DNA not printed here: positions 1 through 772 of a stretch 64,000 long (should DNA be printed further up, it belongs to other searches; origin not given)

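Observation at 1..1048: Low-GC segment with a nucleotidyltransferase-fold gene abutting the 3' end of tRNA-Ala(CGC): possible edge of an integrated element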

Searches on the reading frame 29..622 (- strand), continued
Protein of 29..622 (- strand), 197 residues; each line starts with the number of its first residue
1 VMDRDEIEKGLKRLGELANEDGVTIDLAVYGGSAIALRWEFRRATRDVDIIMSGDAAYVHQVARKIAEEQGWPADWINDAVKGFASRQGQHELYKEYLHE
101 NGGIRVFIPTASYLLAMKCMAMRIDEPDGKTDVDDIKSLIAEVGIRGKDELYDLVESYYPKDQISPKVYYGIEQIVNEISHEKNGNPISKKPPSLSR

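Call 74: search_dna_similar(query=window:29-619:-, collection=plasmids, mode=protein, max_rows=15, max_evalue=0.001)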
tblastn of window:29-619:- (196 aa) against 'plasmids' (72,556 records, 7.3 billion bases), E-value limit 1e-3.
Records with a match: 31; places in all: 32; records where one place covers at least 80% of the query: 22.
Best place of each record, by identity: <60% 31.
By first word of the organism name: Mycobacterium 18; Rhodococcus 5; Mycolicibacterium 3; Curtobacterium 1; Tessaracoccus 1; Clavibacter 1; Brevibacillus 1; Arthrobacter 1.
By predicted mobility (MOB-suite, as given by PLSDB): mobilizable 17; non-mobilizable 13; conjugative 1.
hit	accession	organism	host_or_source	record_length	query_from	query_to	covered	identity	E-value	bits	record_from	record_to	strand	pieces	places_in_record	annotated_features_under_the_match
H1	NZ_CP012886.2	Mycobacterium intracellulare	sputum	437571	1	177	90%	36.5%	5e-23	102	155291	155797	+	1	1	DUF6036 family nucleotidyltransferase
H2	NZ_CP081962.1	Curtobacterium sp. TC1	Medicago sativa,cell culture,seed ...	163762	1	185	94%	33.5%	8e-13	73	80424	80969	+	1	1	DUF6036 family nucleotidyltransferase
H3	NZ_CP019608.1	Tessaracoccus flavescens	mono isolate,marine sediment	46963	1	170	87%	32.8%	3e-16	83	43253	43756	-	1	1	DUF6036 family nucleotidyltransferase | hypothetical protein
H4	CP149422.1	Clavibacter michiganensis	Triticum aestivum,Pure ...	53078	20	181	83%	33.5%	1e-14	79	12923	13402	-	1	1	hypothetical protein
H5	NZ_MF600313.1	Mycolicibacterium sp. CBMA 213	Soil,soil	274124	1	175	89%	29.9%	2e-13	75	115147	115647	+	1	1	hypothetical protein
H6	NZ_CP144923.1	Brevibacillus borstelensis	-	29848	1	182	93%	27.5%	2e-13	75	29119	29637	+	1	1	DUF6036 family nucleotidyltransferase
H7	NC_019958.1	Mycobacterium sp. JS623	-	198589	1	177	90%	28.2%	2e-10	66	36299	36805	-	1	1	hypothetical protein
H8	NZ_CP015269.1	Mycobacterium intracellulare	cell culture,heated-cooler unit water ...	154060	1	178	91%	27.8%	2e-15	81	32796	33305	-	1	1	hypothetical protein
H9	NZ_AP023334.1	Mycolicibacterium sp. TY66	-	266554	1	175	89%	27.8%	1e-9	64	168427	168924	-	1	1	DUF6036 family nucleotidyltransferase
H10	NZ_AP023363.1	Mycolicibacterium sp. TY81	-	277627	1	175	89%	27.8%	1e-9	64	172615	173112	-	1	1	DUF6036 family nucleotidyltransferase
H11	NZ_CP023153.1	Mycobacterium intracellulare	Homo sapiens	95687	1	178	91%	27.2%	5e-14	77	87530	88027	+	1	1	DUF6036 family nucleotidyltransferase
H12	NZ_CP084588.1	Mycobacterium intracellulare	water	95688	1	178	91%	27.2%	5e-14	77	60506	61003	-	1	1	DUF6036 family nucleotidyltransferase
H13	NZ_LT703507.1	Mycobacterium intracellulare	natural / free-living,environmental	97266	1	178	91%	27.2%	5e-14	77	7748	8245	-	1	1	DUF6036 family nucleotidyltransferase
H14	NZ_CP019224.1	Mycobacterium intracellulare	Homo sapiens,human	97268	1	178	91%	27.2%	5e-14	77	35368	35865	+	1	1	DUF6036 family nucleotidyltransferase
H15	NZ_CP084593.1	Mycobacterium intracellulare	water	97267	1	178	91%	27.2%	5e-14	77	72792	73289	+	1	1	DUF6036 family nucleotidyltransferase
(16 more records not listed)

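Call 75: search_dna_similar(query=P0051, collection=plasmids, mode=protein, max_rows=15, max_evalue=0.001)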
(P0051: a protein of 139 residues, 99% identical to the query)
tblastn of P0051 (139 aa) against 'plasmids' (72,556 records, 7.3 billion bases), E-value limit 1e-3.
Records with a match: 27; places in all: 27; records where one place covers at least 80% of the query: 4.
Best place of each record, by identity: <60% 27.
By first word of the organism name: Mycobacterium 14; Clavibacter 7; Mycolicibacterium 2; Azospirillum 1; Rhizobium 1; Microvirga 1; Methylorubrum 1.
By predicted mobility (MOB-suite, as given by PLSDB): mobilizable 19; non-mobilizable 6; conjugative 2.
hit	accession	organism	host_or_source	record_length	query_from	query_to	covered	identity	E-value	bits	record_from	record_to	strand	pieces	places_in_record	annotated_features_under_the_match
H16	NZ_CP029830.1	Azospirillum ramasamyi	single cell,Cow dung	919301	11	139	93%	37.3%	3e-14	75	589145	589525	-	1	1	hypothetical protein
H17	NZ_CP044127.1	Rhizobium sp. BG4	Prosopis cineraria,pure bacterial ...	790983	10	139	94%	32.3%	1e-6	53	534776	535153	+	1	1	hypothetical protein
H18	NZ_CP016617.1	Microvirga ossetica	Vicia alpestris,cell culture,nodules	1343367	10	139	94%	31.6%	5e-4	46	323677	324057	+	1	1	none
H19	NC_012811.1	Methylorubrum extorquens AM1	-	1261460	9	139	94%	31.3%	1e-7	56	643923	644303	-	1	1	none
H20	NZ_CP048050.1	Clavibacter capsici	Pepper,cell culture,Stem of infected ...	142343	70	139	50%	39.4%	4e-4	46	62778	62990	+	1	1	hypothetical protein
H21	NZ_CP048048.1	Clavibacter capsici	Pepper,cell culture,Stem of infected ...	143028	70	139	50%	39.4%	4e-4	46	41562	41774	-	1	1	hypothetical protein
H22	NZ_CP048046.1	Clavibacter capsici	Pepper,cell culture,Stem of infected ...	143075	70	139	50%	39.4%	4e-4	46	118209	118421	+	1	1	hypothetical protein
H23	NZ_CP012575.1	Clavibacter capsici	pepper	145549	70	139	50%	39.4%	4e-4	46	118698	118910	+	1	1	hypothetical protein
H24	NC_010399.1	Clavibacter sepedonicus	-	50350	70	136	48%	41.2%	1e-4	47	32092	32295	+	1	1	hypothetical protein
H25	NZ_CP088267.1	Clavibacter sepedonicus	Potato,tissue sample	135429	70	136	48%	41.2%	1e-4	47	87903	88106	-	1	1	hypothetical protein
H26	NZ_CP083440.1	Clavibacter sp. A6099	Tomato,Cell culture,Seeds,Seeds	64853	70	139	50%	38.0%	4e-4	46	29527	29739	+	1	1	hypothetical protein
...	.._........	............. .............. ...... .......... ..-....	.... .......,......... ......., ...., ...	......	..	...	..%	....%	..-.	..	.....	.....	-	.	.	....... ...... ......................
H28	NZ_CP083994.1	Mycobacterium avium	-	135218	71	137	48%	35.8%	5e-6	52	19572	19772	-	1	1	DUF6036 family nucleotidyltransferase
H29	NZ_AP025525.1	Mycobacterium sp. 20KCMC460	Homo sapiens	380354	71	137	48%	35.8%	5e-6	52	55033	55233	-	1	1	DUF6036 family nucleotidyltransferase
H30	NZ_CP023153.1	Mycobacterium intracellulare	Homo sapiens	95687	71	137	48%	34.3%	1e-5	50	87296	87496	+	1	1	DUF6036 family nucleotidyltransferase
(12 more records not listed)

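Call 76: get_annotated_region(hit=H30, flank=4000)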
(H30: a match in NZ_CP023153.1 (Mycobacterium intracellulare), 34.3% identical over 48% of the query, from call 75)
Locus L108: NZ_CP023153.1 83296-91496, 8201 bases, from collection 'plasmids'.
description: Mycobacterium intracellulare subsp. chimaera strain FLAC0070 plasmid pFLAC0070_2, complete sequence
organism: Mycobacterium intracellulare (NCBI taxid 222805)
taxonomy: Bacteria; Actinomycetota; Actinomycetes; Mycobacteriales; Mycobacteriaceae; Mycobacterium; Mycobacterium intracellulare
host: -; source: Homo sapiens; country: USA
typing (MOB-suite, as given by PLSDB): mobilizable; replicon rep_cluster_519; relaxase MOBF
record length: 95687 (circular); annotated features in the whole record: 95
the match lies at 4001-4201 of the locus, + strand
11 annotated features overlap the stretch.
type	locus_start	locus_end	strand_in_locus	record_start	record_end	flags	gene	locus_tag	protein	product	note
CDS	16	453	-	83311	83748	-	-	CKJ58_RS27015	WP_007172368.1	WhiB family transcriptional regulator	-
CDS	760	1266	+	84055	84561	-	-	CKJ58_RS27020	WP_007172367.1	helix-turn-helix transcriptional regulator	-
CDS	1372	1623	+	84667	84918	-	-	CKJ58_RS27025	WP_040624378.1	type II toxin-antitoxin system ParD family antitoxin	GO:0051983 - regulation of chromosome segregation [Evidence IEA]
CDS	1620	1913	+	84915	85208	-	-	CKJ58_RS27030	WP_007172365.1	type II toxin-antitoxin system RelE/ParE family toxin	GO:0030541 - plasmid partitioning [Evidence IEA]; GO:0051290 - protein heterotetramerization [Evidence IEA]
CDS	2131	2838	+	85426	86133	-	-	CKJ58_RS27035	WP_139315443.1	hypothetical protein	-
CDS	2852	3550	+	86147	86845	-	-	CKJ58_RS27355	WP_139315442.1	hypothetical protein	-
CDS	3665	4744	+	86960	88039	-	-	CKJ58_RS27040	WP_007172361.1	DUF6036 family nucleotidyltransferase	-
CDS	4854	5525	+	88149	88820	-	-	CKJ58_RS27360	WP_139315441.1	hypothetical protein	-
CDS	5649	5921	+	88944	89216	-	-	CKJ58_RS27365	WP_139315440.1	hypothetical protein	-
CDS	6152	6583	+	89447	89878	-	-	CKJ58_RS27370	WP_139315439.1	hypothetical protein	-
CDS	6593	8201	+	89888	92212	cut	-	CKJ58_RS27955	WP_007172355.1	hypothetical protein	-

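Call 77: get_annotated_region(hit=H16, flank=3000)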
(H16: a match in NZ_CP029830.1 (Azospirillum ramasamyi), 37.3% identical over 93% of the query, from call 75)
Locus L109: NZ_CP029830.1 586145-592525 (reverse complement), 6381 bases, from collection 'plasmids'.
description: Azospirillum ramasamyi strain M2T2B2 plasmid unnamed1, complete sequence
organism: Azospirillum ramasamyi (NCBI taxid 682998)
taxonomy: Bacteria; Pseudomonadota; Alphaproteobacteria; Rhodospirillales; Azospirillaceae; Azospirillum; Azospirillum ramasamyi
host: -; source: single cell,Cow dung; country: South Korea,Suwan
typing (MOB-suite, as given by PLSDB): non-mobilizable
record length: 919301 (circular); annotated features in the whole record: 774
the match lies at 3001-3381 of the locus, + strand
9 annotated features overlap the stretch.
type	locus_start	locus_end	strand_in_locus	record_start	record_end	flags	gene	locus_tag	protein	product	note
CDS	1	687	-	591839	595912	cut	-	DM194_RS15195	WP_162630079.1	AAA domain-containing protein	-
CDS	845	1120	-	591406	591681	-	-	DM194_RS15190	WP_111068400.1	hypothetical protein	-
CDS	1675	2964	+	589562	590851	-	-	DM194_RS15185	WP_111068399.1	RNA-guided endonuclease TnpB family protein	-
CDS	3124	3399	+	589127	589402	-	-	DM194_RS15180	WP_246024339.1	hypothetical protein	-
CDS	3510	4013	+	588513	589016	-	-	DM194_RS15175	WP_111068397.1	hypothetical protein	-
CDS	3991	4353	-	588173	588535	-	-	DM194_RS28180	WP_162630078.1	hypothetical protein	-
CDS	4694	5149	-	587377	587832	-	-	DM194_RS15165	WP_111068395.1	hypothetical protein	-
CDS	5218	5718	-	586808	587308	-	-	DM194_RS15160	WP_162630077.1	hypothetical protein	-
CDS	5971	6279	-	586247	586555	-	-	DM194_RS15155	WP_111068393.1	helix-turn-helix domain-containing protein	-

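Call 81: find_related_loci(query=A4, collection=metagenome_contigs, flank=3000)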
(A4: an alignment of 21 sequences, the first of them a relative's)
Query A4 (139 aa) in metagenome_contigs; peptide patterns used: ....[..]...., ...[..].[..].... (x = any residue, [..] = any of these).
419 stretches matched a pattern; 248 encode a relative of the query (tblastn E <= 1e-3); the best 80 are kept; 80 distinct loci.
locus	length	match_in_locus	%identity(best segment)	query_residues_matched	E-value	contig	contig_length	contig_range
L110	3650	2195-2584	65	10-139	2e-51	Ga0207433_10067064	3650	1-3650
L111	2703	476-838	43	12-139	5e-30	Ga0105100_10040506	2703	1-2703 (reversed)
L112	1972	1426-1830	43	2-139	3e-29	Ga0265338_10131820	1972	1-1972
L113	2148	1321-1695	46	12-139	9e-27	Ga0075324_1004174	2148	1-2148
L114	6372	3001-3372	46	13-139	1e-26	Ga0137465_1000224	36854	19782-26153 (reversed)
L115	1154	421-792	46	13-139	4e-26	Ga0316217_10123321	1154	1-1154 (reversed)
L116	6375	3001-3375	45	12-139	4e-25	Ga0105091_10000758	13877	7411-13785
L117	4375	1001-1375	45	12-139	4e-25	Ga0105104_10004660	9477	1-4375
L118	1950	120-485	43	10-138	4e-25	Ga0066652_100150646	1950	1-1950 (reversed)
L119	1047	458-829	46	12-138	3e-25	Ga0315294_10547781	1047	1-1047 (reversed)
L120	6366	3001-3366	42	11-139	2e-24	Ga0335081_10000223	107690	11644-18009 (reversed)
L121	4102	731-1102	43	13-139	3e-24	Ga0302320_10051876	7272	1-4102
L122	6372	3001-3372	43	12-138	4e-24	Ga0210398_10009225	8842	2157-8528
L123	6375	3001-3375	45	12-139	5e-24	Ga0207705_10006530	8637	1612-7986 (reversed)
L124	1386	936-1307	39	8-138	3e-24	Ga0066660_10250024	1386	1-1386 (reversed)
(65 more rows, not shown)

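Call 85: search_protein_families(library=phrogs, proteins=[window:29-619:-, P0051, L001:11085-11933:-], max_evalue=0.01)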
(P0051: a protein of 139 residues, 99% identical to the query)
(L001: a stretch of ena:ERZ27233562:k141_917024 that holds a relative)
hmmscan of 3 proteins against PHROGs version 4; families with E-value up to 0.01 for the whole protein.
window:29-619:- (196 aa): 0 families

P0051 (139 aa): 0 families

L001:11085-11933:- (282 aa): 0 families

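Call 88: find_homologous_proteins(query=L001:19276-20589:-, max_evalue=1e-30)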
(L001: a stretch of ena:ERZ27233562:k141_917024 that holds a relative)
Query L001:19276-20589:- (438 aa): 802 proteins with E <= 1e-30 among 4351 candidates; the best 120 are listed.
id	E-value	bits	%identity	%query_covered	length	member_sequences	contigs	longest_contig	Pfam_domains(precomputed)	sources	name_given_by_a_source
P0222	8.6e-212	722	73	98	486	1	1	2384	-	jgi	jgi:hypothetical protein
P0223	3.4e-210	717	73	98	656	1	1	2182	PF15902.13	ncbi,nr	ncbi:MAG TPA: hypothetical protein VFA18_12635, partial [Gemmataceae bacterium]|nr:hypothetical prot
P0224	1.7e-206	704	71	98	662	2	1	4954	PF15902.13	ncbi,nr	ncbi:MAG TPA: hypothetical protein VJQ82_26160, partial [Terriglobales bacterium]|nr:hypothetical pr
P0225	4.7e-205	700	71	98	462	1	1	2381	PF15902.13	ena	-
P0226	4.1e-200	683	70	98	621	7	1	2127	PF02012.27,PF15902.13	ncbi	ncbi:MAG: WD40/YVTN/BNR-like repeat-containing protein, partial [Terriglobales bacterium]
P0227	7.0e-198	676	69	98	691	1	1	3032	PF15902.13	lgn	-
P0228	1.4e-196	672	70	98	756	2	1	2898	PF15902.13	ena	-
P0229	1.2e-194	665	68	98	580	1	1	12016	PF15902.13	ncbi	ncbi:MAG: hypothetical protein WCC14_06150, partial [Acidobacteriaceae bacterium]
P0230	3.8e-194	664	71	98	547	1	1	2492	PF15902.13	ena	-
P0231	1.2e-193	662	68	97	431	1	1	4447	-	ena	-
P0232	3.3e-193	661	69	98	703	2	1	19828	PF15902.13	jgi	jgi:hypothetical protein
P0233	3.8e-192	657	67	98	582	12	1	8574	PF15902.13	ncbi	ncbi:MAG: hypothetical protein WCF17_17040, partial [Terracidiphilus sp.]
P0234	4.2e-190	650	68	98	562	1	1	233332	PF15902.13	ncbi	-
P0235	1.7e-189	648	66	98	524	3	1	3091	-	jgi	jgi:hypothetical protein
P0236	2.5e-189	648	66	100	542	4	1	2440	PF15902.13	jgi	jgi:hypothetical protein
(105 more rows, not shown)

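Call 93: fold_search(model_id=the predicted structure, library=viral)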
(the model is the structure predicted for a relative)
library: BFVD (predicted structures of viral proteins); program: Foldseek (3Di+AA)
matches with E <= 10: 23; with E <= 0.001: 0
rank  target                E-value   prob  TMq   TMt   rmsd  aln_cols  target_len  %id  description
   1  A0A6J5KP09            2.4e+00  0.08  0.21  0.19  11.8       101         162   17  Uncharacterized protein [uncultured Caudovirales phage]
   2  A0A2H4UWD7            2.9e+00  0.08  0.20  0.16  14.1        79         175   10  Uncharacterized protein [Bodo saltans virus]
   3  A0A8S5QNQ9            4.3e+00  0.03  0.18  0.16  16.0        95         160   16  Uncharacterized protein [Siphoviridae sp. ctgBD49]
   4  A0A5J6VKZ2            5.3e+00  0.05  0.23  0.27  15.0        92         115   13  Uncharacterized protein [Megaviridae environmental sample]
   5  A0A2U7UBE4            5.3e+00  0.04  0.26  0.06  10.8       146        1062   18  Ankyrin repeat domain containing protein [Pandoravirus neocaledonia]
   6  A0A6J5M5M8            6.6e+00  0.06  0.28  0.29  18.9       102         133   13  Uncharacterized protein [uncultured Caudovirales phage]
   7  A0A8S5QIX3            6.6e+00  0.05  0.23  0.23   6.8        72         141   11  Uncharacterized protein [Siphoviridae sp. ctXmm2]
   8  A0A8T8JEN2            6.6e+00  0.03  0.19  0.23  14.7        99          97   17  NTPase domain-containing protein [Pseudomonas phage BUCT566]
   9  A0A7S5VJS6            7.4e+00  0.03  0.23  0.25  15.4       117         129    8  (no name in the UniProt tables at hand)
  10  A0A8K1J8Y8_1          7.4e+00  0.02  0.21  0.04  14.9       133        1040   14  (no name in the UniProt tables at hand)
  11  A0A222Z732            7.8e+00  0.03  0.23  0.33  14.8       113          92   14  Uncharacterized protein [Arthrobacter phage Heisenberger]
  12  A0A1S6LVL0            8.2e+00  0.04  0.18  0.08   9.4        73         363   12  Replication protein [Cruciviridae sp.]
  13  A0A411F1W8            8.2e+00  0.02  0.17  0.15  12.8       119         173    8  (no name in the UniProt tables at hand)
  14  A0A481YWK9            8.2e+00  0.02  0.14  0.12  13.9        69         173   13  Uncharacterized protein [Marseillevirus LCMAC103]
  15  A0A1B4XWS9            8.7e+00  0.02  0.19  0.21  15.6        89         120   18  Uncharacterized protein [Tenacibaculum phage pT24]
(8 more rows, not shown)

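Call 94: search_protein_families(library=pfam, alignment_id=A5, max_evalue=0.001)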
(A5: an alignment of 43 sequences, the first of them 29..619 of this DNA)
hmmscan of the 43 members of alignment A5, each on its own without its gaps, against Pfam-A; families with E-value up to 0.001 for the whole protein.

A. member 1, window:29-619:- (196 aa): 1 family
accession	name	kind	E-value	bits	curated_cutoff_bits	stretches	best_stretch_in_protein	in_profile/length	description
PF19502.5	DUF6036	-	5e-05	23.6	23.6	1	20-137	16-117/164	Nucleotidyltransferase of unknown function (DUF6036)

B. families by the number of members that match (of 43 scanned): 3 families
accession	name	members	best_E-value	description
PF19502.5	DUF6036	35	7.1e-07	Nucleotidyltransferase of unknown function (DUF6036)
PF08843.17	AbiEii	22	9e-08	Nucleotidyl transferase AbiEii toxin, Type IV TA system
PF09970.15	DUF2204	3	0.00076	Nucleotidyl transferase of unknown function (DUF2204)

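Call 97: find_related_loci(query=A5, collection=viral_contigs, flank=3000)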
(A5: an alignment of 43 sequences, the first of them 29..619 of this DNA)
Query A5 (196 aa) in viral_contigs; peptide patterns used: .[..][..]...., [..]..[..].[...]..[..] (x = any residue, [..] = any of these).
46 stretches matched a pattern; 1 encode a relative of the query (tblastn E <= 1e-3); 1 distinct loci.
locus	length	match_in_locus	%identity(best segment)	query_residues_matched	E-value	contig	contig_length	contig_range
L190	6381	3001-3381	39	5-139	2e-23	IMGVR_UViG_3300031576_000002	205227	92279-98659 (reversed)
